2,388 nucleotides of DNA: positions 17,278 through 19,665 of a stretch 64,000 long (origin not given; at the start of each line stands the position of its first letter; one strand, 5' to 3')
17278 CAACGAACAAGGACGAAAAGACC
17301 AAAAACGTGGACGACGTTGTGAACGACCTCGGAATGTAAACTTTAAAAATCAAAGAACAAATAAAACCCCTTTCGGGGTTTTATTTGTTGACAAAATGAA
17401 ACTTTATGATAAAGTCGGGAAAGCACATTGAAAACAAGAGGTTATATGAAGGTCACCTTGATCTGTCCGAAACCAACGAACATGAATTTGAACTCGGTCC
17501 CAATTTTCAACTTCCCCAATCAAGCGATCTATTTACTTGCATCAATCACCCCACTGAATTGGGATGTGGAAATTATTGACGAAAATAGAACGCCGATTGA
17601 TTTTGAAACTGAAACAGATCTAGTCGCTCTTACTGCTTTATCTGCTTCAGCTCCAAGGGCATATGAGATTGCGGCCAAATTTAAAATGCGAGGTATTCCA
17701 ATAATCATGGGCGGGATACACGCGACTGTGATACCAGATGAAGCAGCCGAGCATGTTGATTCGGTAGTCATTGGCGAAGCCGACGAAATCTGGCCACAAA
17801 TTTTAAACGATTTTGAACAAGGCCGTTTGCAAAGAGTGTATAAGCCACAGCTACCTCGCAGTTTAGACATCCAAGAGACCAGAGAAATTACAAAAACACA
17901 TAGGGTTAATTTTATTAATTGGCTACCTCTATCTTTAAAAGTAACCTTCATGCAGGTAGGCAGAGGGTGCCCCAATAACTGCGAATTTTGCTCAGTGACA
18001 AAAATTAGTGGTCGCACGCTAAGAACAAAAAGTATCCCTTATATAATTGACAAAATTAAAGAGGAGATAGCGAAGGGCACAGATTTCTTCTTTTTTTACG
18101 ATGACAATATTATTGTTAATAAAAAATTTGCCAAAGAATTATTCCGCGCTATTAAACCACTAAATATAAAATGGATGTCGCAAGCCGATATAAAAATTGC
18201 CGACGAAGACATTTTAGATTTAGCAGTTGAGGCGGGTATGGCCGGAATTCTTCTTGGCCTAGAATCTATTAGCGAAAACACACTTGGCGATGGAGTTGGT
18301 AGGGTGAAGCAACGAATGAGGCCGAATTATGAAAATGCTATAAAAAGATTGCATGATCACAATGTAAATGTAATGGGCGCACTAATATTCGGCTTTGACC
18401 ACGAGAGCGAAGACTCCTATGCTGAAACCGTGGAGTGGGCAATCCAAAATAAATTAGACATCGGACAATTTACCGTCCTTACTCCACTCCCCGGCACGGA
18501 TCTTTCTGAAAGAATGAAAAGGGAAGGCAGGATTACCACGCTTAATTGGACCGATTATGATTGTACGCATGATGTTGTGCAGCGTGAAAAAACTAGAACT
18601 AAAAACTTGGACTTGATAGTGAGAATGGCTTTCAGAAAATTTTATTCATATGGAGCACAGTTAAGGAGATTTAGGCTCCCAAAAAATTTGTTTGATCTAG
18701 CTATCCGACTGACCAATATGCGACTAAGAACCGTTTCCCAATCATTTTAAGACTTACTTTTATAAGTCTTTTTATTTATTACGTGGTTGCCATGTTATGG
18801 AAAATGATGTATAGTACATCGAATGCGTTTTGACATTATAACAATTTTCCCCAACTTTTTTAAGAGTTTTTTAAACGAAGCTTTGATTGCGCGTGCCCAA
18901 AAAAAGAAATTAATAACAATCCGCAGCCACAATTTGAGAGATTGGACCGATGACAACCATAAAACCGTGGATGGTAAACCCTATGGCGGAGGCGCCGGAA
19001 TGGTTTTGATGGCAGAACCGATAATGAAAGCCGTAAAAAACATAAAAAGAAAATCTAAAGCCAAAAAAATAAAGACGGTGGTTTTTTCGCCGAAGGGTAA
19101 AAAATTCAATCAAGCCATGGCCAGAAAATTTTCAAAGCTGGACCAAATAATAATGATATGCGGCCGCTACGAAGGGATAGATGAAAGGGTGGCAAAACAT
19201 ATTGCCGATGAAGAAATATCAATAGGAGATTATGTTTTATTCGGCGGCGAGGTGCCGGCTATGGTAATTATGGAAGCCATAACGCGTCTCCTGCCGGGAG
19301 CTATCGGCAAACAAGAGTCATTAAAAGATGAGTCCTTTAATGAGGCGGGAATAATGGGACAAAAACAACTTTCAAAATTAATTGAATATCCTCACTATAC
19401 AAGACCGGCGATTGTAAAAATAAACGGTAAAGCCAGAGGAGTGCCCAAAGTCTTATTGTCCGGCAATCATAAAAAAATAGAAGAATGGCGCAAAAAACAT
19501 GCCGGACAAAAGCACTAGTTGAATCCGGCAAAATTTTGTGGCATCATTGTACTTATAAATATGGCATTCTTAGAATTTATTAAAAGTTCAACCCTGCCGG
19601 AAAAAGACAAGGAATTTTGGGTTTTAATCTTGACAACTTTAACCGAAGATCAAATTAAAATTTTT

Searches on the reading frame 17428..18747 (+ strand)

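Call 87: search_protein_families(library=pfam, proteins=[window:17428-18747:+], max_evalue=0.00001)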
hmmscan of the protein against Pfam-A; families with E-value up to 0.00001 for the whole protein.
window:17428-18747:+ (440 aa): 2 families
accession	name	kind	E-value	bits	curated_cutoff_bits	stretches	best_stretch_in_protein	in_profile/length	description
PF04055.27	Radical_SAM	-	2.3e-17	64.1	29.5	1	176-338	2-166/166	Radical SAM superfamily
PF02310.24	B12-binding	-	1.2e-09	38.5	32.1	1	36-124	19-119/121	B12 binding domain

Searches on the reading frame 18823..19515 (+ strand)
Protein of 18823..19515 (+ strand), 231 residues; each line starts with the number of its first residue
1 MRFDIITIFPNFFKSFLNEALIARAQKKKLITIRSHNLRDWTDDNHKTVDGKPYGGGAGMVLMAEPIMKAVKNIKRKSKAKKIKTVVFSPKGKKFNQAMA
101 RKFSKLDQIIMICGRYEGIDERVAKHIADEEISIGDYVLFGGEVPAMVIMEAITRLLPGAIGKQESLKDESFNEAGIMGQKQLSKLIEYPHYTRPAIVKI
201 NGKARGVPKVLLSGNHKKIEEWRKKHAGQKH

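Call 87: search_protein_families(library=pfam, proteins=[window:18823-19515:+], max_evalue=0.00001)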
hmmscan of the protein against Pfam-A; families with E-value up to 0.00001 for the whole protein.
window:18823-19515:+ (231 aa): 1 family
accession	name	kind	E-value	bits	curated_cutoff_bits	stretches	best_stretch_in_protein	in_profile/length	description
PF01746.26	tRNA_m1G_MT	-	4e-55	187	27.3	1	24-228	3-187/195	tRNA (Guanine-1)-methyltransferase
